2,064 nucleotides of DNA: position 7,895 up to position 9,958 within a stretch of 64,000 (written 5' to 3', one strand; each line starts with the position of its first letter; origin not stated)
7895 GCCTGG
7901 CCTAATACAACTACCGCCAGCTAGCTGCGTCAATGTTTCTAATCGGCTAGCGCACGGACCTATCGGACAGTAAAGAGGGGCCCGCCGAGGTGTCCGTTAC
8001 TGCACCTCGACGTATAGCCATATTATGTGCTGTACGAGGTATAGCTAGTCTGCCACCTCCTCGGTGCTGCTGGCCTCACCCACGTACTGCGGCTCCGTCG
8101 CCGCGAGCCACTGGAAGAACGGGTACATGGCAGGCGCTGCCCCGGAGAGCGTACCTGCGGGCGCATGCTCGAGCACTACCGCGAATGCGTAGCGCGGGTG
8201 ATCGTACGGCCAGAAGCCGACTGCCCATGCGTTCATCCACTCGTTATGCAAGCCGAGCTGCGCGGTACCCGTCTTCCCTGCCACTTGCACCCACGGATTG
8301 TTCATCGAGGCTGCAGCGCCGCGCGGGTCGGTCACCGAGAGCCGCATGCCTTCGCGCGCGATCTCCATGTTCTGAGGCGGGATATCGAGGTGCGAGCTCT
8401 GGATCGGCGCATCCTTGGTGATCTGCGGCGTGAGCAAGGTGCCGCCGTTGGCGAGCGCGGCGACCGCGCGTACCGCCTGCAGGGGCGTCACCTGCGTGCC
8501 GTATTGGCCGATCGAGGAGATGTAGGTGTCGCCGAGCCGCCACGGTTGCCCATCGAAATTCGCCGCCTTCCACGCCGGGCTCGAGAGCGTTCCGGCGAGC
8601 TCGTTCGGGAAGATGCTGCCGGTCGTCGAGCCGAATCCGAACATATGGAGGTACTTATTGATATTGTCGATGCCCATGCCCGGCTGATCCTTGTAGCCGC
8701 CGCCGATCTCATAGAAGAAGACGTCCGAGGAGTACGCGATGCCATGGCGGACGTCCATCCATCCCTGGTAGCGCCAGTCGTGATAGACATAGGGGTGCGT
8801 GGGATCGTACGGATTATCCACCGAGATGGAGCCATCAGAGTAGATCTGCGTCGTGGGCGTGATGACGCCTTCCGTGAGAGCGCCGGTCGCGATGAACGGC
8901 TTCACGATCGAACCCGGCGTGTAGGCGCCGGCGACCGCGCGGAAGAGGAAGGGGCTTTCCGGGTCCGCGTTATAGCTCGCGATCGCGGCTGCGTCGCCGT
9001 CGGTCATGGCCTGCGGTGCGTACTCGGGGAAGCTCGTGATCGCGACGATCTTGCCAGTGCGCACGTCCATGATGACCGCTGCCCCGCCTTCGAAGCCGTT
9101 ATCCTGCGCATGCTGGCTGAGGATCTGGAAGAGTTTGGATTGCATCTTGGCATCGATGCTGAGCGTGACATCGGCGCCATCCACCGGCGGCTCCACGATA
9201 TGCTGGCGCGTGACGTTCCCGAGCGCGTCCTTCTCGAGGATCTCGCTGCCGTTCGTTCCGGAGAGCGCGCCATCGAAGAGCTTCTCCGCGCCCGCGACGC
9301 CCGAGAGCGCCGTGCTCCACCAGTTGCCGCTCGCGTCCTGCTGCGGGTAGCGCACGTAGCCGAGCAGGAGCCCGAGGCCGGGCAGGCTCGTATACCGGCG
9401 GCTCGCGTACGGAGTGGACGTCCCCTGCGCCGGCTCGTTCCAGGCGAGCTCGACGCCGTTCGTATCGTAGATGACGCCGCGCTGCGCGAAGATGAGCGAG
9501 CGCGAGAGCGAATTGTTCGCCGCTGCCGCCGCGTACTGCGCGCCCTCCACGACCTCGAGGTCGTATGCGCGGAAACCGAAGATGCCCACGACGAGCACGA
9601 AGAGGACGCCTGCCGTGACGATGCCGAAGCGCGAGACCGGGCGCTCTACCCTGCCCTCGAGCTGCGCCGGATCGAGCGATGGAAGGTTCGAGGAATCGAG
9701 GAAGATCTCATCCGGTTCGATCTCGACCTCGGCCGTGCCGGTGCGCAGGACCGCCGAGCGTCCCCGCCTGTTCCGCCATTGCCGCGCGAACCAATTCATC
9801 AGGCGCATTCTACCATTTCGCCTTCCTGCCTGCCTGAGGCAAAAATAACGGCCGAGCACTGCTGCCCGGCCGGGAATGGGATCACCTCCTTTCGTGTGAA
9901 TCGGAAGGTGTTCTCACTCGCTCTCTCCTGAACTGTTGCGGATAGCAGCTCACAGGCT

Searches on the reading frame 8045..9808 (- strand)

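Call 58: search_protein_families(library=pfam, proteins=[window:8045-9808:-], max_evalue=0.0001)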
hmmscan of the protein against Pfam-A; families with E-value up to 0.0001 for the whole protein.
window:8045-9808:- (587 aa): 2 families
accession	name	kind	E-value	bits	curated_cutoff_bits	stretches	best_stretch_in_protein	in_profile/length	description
PF00905.27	Transpeptidase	-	1.1e-56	192.7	22.1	1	242-563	1-296/299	Penicillin binding protein transpeptidase domain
PF03717.20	PBP_dimer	-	5e-08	34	24.4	0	133-202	104-178/180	Penicillin-binding Protein dimerisation domain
